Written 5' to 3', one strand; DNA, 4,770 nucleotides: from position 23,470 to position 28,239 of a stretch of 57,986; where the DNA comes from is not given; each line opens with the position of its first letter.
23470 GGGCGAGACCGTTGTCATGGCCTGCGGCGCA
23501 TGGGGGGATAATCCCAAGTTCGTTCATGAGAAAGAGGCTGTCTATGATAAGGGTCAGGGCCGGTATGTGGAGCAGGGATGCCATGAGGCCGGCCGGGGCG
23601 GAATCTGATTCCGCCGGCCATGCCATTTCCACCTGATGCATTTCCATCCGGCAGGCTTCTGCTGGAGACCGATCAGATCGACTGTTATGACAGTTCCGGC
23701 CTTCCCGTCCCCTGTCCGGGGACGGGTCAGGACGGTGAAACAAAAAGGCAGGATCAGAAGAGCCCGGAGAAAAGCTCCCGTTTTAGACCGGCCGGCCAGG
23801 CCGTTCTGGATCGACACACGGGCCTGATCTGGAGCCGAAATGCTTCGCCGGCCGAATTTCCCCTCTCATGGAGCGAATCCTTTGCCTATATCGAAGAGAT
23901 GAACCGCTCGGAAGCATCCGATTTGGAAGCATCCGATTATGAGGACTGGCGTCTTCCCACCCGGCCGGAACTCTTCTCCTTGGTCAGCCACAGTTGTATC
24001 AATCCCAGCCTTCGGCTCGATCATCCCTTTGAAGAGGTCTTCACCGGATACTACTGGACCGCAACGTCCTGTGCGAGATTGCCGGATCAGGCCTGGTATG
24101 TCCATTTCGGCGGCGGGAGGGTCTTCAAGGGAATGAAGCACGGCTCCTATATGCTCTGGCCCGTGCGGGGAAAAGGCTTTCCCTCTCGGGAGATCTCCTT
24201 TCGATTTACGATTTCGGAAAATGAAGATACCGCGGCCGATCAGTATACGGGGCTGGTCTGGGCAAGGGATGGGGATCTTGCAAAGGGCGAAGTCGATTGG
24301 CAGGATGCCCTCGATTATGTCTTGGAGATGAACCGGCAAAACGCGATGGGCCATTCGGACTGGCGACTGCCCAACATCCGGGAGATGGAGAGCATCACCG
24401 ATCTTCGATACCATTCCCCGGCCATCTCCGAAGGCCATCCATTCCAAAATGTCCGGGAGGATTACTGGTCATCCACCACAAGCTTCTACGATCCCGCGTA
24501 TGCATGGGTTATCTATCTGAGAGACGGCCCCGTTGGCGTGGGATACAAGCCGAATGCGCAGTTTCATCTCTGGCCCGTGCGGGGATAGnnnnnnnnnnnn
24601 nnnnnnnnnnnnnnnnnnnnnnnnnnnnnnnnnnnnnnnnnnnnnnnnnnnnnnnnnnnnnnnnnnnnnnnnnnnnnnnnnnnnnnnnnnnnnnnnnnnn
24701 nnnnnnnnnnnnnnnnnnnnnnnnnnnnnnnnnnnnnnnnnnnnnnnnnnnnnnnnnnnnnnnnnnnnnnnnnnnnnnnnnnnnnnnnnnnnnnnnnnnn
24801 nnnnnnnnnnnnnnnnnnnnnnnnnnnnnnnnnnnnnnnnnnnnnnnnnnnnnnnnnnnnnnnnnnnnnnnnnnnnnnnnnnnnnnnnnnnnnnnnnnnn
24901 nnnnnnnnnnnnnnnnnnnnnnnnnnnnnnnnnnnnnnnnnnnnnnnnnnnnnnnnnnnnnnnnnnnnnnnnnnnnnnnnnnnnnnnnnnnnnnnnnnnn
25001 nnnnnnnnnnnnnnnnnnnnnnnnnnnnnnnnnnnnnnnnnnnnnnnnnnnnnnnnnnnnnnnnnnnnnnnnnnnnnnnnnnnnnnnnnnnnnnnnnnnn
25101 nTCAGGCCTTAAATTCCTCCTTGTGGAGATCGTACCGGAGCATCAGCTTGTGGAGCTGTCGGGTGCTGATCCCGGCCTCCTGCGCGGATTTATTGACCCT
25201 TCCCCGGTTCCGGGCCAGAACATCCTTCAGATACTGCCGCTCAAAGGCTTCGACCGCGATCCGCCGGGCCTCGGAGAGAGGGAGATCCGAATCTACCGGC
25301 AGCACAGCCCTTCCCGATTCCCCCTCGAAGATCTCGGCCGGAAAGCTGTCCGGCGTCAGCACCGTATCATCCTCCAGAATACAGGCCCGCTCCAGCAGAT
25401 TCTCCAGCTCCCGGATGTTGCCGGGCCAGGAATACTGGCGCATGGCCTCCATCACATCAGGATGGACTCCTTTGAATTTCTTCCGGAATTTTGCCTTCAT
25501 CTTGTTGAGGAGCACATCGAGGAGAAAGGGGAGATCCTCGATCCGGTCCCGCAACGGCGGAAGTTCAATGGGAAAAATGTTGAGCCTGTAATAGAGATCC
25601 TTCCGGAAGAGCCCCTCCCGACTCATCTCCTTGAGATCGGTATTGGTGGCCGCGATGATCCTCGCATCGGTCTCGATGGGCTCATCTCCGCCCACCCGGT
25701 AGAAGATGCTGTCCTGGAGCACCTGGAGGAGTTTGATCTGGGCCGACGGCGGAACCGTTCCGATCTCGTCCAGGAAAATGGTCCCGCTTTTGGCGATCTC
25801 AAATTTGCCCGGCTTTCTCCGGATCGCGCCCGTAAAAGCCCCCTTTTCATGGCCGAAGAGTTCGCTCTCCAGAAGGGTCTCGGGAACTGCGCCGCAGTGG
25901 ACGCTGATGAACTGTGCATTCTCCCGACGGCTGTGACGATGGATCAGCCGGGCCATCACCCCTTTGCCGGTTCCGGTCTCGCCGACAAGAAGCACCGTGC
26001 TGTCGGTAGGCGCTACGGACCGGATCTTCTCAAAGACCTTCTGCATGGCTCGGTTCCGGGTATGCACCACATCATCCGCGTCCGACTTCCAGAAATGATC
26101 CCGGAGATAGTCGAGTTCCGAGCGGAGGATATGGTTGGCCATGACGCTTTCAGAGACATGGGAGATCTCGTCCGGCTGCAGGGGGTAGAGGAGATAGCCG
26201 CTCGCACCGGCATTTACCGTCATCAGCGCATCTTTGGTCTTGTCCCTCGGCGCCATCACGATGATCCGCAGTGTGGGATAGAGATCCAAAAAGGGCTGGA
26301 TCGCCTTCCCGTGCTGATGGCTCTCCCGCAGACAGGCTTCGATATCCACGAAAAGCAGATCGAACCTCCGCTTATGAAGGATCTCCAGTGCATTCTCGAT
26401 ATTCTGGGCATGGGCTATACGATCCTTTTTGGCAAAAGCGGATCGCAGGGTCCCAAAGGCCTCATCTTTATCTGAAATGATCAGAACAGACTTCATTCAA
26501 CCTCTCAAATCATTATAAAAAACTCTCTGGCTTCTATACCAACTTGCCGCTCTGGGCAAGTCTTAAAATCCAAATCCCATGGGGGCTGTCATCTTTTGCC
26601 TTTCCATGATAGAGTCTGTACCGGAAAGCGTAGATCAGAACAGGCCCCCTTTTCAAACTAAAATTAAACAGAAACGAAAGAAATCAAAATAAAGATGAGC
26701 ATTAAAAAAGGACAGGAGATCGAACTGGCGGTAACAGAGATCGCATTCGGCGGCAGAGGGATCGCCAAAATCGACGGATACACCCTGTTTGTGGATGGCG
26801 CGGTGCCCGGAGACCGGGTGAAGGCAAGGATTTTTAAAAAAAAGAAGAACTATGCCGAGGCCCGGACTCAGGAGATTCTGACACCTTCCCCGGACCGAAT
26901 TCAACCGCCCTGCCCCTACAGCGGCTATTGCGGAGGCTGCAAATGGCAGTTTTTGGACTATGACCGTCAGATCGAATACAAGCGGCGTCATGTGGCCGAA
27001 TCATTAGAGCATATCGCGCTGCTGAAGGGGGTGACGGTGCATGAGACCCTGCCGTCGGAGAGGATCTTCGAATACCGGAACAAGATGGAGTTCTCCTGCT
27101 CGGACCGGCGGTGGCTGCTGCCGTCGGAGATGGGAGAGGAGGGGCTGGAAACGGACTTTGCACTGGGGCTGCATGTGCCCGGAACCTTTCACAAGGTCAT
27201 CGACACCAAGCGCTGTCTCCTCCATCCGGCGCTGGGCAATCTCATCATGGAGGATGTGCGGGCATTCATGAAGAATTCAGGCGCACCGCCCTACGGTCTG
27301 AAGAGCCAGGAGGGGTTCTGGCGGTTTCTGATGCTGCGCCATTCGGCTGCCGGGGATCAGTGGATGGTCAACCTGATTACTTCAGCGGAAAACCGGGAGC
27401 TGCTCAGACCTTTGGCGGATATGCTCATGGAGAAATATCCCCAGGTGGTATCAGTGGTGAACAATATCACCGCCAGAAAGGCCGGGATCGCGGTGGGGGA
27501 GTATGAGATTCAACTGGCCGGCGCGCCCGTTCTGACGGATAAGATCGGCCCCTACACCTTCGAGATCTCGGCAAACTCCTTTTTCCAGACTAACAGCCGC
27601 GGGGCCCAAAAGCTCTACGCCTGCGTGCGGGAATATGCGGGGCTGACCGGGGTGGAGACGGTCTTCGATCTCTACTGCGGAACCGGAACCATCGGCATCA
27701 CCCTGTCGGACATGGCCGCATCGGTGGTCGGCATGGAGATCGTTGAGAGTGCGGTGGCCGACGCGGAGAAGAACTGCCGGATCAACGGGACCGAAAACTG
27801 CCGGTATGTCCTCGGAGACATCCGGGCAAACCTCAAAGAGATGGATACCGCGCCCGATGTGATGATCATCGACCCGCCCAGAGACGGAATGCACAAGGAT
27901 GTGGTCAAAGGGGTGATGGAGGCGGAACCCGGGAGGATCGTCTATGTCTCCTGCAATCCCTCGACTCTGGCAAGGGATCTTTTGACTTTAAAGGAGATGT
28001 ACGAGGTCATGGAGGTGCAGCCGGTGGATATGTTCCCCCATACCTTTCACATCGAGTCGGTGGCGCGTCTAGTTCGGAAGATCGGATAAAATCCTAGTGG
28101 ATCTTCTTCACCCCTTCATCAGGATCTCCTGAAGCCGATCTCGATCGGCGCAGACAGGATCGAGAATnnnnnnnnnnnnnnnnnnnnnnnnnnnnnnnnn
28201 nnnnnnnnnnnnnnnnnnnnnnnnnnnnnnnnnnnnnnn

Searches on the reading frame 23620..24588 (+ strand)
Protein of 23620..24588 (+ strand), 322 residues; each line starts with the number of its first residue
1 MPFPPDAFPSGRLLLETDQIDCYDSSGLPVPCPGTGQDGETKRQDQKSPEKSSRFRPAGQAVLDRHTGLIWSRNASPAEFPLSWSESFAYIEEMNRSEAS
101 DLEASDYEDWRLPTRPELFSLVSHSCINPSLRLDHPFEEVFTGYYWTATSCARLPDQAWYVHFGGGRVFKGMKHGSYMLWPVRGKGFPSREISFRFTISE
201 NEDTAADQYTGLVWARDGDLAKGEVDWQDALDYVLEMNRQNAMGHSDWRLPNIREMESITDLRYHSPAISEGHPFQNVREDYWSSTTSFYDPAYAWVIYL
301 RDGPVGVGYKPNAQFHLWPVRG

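Call 29: search_protein_families(library=pfam, proteins=[window:23620-24588:+], max_evalue=0.00001)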
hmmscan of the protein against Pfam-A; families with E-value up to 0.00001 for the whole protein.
window:23620-24588:+ (322 aa): 1 family
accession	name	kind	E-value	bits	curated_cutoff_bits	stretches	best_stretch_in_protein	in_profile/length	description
PF07603.17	Lcl_C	-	3.8e-64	214.6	34.9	2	204-321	2-117/117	Lcl C-terminal domain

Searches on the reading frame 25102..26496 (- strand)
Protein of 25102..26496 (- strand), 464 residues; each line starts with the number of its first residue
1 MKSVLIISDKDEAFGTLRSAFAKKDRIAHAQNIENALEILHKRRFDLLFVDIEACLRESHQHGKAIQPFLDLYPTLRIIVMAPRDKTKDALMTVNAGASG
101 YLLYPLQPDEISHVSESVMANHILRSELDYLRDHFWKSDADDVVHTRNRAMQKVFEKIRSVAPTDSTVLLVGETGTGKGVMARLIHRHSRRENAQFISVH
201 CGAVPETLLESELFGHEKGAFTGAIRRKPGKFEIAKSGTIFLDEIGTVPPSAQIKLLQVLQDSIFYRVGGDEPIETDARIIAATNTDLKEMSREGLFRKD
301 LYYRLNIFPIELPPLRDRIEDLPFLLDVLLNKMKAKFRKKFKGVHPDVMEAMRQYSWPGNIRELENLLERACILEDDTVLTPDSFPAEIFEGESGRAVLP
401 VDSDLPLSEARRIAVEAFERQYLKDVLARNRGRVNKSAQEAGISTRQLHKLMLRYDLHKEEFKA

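Call 29: search_protein_families(library=pfam, proteins=[window:25102-26496:-], max_evalue=0.00001)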
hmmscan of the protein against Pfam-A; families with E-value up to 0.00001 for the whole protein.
window:25102-26496:- (464 aa): 6 families
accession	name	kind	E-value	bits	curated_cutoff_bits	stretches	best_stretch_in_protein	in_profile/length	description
PF00158.32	Sigma54_activat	-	2.8e-67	226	20.2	1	146-311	3-168/168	Sigma-54 interaction domain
PF25601.1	AAA_lid_14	-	4.7e-24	84.5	27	1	316-395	1-80/87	AAA+ ATPase lid domain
PF14532.12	Sigma54_activ_2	-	3.4e-16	60.2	25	1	148-315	4-138/138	Sigma-54 interaction domain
PF07728.20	AAA_5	-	3.1e-09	37.4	22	1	168-287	2-124/139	AAA domain (dynein-related subfamily)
PF00072.30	Response_reg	-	2.9e-08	34.3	30.2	1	4-112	1-107/111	Response regulator receiver domain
PF13191.12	AAA_16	-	2.3e-06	28.6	32.6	1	150-219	11-84/167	AAA ATPase domain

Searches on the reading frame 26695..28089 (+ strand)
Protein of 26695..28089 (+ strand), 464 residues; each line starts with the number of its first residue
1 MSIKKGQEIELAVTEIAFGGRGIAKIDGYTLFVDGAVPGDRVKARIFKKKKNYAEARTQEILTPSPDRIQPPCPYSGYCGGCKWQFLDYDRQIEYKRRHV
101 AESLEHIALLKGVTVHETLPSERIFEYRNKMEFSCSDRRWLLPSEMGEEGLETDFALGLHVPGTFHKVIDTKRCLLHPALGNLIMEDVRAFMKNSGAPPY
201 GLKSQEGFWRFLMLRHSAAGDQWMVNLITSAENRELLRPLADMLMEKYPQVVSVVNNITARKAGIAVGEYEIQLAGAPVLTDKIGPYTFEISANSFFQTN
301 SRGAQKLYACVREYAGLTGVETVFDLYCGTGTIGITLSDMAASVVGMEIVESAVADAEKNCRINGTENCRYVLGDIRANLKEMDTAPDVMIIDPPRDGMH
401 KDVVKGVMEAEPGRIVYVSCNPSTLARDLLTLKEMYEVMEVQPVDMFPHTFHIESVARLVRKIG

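Call 29: search_protein_families(library=pfam, proteins=[window:26695-28089:+], max_evalue=0.00001)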
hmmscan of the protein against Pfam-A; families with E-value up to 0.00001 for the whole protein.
window:26695-28089:+ (464 aa): 5 families
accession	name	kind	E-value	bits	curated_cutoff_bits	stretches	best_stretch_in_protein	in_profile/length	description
PF05958.17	tRNA_U5-meth_tr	-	6.6e-24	85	23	1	287-459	170-354/357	tRNA (Uracil-5-)-methyltransferase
PF01938.26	TRAM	-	2.8e-11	43.6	21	1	5-57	4-59/61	TRAM domain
PF13847.12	Methyltransf_31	-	4.6e-09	36.5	27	1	321-393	5-81/145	Methyltransferase domain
PF05175.20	MTS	-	1.2e-07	32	23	1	321-396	33-108/170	Methyltransferase small domain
PF13649.12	Methyltransf_25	-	1.3e-06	29.5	27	1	323-391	1-69/97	Methyltransferase domain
